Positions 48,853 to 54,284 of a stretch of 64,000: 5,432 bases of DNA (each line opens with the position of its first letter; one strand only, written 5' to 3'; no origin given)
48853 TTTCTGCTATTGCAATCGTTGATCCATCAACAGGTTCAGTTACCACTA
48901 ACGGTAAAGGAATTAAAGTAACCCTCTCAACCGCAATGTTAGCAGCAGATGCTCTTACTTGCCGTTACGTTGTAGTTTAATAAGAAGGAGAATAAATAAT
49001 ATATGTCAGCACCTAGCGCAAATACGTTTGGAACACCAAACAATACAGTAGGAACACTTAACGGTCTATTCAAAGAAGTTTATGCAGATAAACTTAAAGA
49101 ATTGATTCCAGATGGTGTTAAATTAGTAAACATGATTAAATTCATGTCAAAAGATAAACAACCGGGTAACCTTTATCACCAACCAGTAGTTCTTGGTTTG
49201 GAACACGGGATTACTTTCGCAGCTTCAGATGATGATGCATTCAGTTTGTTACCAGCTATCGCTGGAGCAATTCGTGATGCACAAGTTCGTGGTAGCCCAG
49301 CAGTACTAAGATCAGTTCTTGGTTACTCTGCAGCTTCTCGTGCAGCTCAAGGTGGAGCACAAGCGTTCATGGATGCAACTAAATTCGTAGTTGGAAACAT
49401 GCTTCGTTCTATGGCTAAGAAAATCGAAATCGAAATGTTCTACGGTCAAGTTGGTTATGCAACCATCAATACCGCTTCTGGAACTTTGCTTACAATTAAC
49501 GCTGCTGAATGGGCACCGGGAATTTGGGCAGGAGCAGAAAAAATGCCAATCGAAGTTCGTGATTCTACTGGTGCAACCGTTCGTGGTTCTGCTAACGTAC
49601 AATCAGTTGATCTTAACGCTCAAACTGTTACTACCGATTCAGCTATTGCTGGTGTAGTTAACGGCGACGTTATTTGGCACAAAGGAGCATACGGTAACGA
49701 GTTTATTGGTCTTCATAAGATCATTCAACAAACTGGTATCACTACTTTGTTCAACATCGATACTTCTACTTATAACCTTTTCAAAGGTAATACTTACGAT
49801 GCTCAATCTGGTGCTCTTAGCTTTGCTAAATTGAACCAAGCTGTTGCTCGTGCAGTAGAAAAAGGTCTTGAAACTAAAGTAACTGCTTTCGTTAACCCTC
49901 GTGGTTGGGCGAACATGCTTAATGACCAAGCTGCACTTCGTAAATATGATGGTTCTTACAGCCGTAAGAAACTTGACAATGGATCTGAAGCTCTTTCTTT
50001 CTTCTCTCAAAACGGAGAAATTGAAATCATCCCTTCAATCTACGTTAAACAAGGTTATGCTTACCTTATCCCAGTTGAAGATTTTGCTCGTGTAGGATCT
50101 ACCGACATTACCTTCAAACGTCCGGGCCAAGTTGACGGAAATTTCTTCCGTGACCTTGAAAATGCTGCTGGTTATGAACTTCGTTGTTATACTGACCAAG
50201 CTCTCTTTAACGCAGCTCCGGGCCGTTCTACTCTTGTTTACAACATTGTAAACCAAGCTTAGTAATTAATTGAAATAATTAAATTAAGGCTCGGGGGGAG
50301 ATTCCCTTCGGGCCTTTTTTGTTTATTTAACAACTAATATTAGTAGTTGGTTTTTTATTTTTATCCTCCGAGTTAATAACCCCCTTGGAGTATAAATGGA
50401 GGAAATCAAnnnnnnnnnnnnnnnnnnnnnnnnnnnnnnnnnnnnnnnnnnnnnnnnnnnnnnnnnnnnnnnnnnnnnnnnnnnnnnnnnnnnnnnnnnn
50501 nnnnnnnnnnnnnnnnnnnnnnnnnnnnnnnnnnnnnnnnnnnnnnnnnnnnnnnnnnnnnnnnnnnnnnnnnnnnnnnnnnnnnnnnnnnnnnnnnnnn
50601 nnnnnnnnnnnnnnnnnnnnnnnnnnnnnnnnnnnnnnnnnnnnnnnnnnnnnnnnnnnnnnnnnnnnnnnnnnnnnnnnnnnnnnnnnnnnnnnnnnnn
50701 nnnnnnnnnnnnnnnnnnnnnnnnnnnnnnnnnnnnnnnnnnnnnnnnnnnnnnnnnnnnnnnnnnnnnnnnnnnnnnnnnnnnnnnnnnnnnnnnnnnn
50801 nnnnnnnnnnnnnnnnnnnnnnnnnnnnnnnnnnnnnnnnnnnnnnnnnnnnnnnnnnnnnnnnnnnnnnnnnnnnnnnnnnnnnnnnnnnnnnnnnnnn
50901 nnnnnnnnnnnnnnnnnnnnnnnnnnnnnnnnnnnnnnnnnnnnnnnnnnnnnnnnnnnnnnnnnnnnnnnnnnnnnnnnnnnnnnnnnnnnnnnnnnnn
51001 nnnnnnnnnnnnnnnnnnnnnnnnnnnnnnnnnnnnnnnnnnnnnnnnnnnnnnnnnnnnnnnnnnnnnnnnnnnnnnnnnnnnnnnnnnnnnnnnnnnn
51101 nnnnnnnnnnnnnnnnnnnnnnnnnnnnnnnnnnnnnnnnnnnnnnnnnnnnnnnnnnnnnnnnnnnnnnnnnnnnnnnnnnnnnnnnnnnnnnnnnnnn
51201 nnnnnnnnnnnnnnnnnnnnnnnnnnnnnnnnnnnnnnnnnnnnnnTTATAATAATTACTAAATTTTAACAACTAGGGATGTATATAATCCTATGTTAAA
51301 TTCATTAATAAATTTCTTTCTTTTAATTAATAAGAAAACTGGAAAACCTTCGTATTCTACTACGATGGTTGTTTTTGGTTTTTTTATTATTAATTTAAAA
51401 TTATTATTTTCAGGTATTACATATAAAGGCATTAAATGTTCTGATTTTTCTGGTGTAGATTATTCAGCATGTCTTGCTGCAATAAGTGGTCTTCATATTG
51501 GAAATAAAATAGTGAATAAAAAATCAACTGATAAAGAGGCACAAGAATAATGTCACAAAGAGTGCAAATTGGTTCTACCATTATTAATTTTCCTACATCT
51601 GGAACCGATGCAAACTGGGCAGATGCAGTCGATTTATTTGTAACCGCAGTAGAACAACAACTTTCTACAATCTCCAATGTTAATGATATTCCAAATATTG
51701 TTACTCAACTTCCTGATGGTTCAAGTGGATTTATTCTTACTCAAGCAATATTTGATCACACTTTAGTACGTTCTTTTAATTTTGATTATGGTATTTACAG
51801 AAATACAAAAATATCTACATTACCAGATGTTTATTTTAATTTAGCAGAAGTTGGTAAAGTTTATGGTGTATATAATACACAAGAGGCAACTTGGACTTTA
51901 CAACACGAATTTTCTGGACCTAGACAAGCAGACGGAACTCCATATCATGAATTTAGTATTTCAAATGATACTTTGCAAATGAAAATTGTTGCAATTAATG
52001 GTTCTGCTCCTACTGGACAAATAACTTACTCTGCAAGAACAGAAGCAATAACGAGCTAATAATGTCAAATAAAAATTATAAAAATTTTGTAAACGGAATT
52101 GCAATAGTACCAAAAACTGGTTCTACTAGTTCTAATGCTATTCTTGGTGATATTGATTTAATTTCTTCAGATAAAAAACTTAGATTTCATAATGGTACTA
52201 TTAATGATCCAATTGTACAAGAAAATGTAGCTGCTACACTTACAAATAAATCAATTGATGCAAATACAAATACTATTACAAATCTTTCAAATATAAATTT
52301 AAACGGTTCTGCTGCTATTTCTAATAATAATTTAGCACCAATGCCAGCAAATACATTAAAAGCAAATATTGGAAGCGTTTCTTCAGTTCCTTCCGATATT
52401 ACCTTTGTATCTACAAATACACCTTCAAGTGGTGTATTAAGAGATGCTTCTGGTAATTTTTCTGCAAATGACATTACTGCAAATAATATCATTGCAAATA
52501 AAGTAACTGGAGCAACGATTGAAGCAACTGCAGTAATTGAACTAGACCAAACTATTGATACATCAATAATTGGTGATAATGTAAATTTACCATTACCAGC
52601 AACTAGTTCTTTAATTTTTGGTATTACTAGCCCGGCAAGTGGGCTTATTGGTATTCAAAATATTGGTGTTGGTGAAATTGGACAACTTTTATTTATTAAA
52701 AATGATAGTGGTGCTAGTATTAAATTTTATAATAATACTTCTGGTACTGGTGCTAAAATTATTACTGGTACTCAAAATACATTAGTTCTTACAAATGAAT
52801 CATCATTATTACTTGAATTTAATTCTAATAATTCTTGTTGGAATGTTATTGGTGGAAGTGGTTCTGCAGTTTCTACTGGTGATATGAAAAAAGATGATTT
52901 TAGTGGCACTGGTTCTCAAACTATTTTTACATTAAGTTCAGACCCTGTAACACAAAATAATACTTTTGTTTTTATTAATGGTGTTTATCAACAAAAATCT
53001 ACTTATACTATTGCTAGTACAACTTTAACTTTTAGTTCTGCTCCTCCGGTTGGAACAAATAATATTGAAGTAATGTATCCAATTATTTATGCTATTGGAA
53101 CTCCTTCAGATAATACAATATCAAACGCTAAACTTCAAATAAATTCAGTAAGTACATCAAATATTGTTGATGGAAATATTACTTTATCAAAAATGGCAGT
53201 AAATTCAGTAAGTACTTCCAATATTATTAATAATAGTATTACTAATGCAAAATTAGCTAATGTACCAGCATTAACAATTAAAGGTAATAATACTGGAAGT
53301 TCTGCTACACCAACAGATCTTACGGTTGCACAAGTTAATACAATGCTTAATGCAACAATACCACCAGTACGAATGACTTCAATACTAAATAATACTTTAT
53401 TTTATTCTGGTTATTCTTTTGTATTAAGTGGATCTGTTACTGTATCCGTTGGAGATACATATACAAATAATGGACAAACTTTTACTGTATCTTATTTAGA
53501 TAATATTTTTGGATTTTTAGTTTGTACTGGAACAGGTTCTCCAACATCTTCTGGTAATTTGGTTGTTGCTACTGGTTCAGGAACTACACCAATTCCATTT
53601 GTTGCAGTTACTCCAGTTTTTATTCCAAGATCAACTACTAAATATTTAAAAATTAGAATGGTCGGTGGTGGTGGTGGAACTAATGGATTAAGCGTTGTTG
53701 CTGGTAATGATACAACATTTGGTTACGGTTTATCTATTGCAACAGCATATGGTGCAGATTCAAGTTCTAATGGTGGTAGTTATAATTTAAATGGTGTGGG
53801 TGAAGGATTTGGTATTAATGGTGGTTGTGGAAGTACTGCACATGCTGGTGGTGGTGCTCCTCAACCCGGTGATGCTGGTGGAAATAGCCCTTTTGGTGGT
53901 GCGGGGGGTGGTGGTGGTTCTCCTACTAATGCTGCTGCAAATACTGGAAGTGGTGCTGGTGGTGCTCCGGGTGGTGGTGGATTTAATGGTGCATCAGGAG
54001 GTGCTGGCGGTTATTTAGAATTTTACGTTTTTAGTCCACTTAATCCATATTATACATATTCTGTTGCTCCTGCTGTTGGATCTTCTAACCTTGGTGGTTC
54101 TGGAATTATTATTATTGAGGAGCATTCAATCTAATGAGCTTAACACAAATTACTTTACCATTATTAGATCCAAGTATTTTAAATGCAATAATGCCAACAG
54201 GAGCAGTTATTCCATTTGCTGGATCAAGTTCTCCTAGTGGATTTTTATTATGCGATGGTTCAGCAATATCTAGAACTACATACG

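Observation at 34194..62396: Phage-specific conserved element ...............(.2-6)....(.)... repeated 8 times upstream of right-arm genes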

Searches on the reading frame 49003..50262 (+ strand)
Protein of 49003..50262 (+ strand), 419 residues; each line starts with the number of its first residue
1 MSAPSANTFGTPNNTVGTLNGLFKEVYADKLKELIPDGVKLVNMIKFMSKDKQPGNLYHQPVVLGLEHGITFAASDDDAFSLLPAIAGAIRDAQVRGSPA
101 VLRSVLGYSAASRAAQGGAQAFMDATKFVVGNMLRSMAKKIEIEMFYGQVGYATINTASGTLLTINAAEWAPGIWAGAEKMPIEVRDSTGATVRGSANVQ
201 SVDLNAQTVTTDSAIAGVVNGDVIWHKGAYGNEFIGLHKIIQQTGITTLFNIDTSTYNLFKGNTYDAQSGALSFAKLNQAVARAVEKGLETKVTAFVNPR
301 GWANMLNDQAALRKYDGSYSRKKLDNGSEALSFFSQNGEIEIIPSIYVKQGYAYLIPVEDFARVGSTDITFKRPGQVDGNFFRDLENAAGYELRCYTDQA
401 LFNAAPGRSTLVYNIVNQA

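Call 7: search_protein_families(library=phrogs, proteins=[window:49003-50262:+], max_evalue=0.001)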
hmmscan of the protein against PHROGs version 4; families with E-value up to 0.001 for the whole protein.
window:49003-50262:+ (419 aa): 2 families
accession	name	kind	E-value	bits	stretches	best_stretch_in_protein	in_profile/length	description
phrog_14242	-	head and packaging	5.9e-16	59.1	1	14-401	3-374/396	major head protein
phrog_752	-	head and packaging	0.00021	21.3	0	229-349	168-272/475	major head protein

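Call 10: search_dna_similar(query=window:49003-50262:+, collection=phages, mode=protein, max_rows=25)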
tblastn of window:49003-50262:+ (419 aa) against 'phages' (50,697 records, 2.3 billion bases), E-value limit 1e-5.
Records with a match: 1; places in all: 1; records where one place covers at least 80% of the query: 1.
Best place of each record, by identity: <60% 1.
By first word of the organism name: Proteobacteria 1.
By host as written in the record: Silvanigrella aquatica Nonnen-W8red 1.
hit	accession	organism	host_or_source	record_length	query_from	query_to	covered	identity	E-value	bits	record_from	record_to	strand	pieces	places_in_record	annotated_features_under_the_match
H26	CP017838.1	Proteobacteria phage MWH-Nonnen-W8red 1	Silvanigrella aquatica Nonnen-W8red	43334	22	419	95%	29.0%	3e-39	155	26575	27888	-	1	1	record has no annotation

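Call 14: find_related_loci(query=window:49003-50262:+, collection=viral_contigs, flank=10000)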
Query window:49003-50262:+ (419 aa) in viral_contigs; peptide patterns used: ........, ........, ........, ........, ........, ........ (x = any residue, [..] = any of these).
38 stretches matched a pattern; 35 encode a relative of the query (tblastn E <= 1e-3); 35 distinct loci.
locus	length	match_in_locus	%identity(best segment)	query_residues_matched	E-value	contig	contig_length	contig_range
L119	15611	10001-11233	81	6-418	0e+0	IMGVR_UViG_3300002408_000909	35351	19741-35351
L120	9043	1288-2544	80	1-419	0e+0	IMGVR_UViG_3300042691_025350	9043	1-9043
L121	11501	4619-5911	78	1-419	0e+0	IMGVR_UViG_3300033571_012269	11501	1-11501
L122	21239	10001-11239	76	6-419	0e+0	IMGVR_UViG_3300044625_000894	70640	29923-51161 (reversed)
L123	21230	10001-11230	76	6-419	0e+0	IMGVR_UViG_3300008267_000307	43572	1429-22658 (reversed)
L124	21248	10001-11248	68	1-419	0e+0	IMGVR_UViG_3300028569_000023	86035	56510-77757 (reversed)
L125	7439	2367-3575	67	13-417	0e+0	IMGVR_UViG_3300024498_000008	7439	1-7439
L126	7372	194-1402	67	13-417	0e+0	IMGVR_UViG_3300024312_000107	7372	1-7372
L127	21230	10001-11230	71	5-417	0e+0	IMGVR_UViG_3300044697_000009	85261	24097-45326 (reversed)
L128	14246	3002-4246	66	14-419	0e+0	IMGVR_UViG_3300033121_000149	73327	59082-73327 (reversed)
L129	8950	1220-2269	78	66-418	0e+0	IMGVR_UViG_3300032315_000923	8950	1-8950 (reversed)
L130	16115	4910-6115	67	13-417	0e+0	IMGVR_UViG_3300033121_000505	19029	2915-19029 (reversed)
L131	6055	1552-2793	65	5-419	0e+0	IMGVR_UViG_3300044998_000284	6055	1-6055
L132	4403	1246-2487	65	5-419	0e+0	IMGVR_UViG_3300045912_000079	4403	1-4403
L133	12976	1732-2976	65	14-419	0e+0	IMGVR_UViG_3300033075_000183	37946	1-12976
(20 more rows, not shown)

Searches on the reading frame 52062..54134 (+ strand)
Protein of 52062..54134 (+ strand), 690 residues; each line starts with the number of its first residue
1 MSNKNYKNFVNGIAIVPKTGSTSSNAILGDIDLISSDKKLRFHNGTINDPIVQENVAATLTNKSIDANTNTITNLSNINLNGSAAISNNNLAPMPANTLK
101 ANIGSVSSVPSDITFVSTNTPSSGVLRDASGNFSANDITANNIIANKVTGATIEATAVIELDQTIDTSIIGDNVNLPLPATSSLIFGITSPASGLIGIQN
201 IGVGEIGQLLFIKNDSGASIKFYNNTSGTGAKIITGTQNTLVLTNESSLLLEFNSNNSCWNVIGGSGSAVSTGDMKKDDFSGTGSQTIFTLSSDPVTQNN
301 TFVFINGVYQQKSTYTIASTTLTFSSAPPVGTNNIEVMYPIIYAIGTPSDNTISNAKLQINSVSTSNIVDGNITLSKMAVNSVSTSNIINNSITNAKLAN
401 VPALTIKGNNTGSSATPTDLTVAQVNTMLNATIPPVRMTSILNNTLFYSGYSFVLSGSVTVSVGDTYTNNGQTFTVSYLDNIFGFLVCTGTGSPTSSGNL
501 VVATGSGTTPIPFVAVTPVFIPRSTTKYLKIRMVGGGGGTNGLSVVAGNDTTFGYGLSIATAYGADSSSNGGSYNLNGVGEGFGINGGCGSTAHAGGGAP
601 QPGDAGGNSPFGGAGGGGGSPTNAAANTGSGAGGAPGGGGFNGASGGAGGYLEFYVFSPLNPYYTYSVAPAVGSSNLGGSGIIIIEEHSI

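Call 7: search_protein_families(library=phrogs, proteins=[window:52062-54134:+], max_evalue=0.001)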
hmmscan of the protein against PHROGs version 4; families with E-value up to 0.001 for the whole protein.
window:52062-54134:+ (690 aa): 3 families
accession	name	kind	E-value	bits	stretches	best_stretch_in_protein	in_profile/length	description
phrog_13518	-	unknown function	2.9e-08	33.2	1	250-398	601-763/1230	-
phrog_21412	-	tail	5.8e-07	28.6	1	283-473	774-968/1452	tail fiber protein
phrog_892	-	tail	0.00013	21.7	0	52-405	74-401/782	tail fiber protein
